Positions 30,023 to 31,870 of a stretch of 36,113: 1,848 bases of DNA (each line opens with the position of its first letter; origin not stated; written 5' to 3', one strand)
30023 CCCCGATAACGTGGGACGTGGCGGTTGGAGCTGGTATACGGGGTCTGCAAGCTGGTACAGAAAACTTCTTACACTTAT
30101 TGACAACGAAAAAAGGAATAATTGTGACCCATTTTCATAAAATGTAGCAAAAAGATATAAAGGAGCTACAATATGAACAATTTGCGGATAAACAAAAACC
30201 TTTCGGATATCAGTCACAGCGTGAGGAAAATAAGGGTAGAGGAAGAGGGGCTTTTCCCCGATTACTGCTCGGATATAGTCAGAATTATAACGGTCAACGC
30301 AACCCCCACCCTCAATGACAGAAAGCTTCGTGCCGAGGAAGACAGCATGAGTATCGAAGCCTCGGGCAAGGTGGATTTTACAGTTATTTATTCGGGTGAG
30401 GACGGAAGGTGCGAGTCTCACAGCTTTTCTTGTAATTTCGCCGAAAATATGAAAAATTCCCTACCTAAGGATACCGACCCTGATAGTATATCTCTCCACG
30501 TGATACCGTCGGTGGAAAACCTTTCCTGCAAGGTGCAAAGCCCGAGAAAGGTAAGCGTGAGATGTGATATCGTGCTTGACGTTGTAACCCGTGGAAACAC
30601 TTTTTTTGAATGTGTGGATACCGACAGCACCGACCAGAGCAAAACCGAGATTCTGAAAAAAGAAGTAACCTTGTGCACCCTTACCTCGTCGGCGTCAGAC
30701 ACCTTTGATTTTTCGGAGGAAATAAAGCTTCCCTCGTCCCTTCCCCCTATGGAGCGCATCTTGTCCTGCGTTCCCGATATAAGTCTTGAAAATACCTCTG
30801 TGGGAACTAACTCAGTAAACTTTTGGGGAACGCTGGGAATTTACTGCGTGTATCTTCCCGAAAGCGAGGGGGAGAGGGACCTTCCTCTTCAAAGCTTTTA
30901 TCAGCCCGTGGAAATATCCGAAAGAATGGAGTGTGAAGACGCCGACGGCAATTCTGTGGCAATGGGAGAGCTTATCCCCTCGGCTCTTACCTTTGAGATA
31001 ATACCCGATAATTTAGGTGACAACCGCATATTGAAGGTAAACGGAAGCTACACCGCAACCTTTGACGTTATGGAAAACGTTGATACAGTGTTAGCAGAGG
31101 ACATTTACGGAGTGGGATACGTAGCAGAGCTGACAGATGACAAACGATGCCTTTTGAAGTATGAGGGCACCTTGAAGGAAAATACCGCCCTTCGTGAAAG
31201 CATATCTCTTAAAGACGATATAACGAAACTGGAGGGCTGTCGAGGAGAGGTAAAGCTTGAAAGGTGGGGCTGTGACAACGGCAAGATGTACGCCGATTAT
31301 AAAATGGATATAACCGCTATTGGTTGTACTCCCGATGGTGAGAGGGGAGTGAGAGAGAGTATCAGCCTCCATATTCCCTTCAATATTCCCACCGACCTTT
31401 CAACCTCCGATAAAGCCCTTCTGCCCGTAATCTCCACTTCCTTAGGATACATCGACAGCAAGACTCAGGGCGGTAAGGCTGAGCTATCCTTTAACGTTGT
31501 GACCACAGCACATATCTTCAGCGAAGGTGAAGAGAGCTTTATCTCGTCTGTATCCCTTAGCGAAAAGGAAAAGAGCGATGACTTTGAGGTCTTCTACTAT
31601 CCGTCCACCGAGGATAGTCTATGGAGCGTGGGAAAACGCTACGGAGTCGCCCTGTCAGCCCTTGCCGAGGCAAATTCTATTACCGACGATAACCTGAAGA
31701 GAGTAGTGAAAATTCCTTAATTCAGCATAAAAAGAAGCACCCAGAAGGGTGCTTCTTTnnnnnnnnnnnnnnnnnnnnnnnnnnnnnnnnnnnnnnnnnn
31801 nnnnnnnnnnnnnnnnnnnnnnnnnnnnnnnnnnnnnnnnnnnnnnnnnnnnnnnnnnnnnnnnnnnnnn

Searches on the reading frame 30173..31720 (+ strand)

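Call 66: search_protein_families(library=pfam, proteins=[window:30173-31720:+], max_evalue=0.00001)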
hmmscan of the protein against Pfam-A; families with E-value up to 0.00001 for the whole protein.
window:30173-31720:+ (515 aa): 1 family
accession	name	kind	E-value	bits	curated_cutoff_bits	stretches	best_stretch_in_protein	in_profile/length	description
PF12673.12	SipL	-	1.1e-12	48.4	23.6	0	193-262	2-63/78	SipL, SPOCS domain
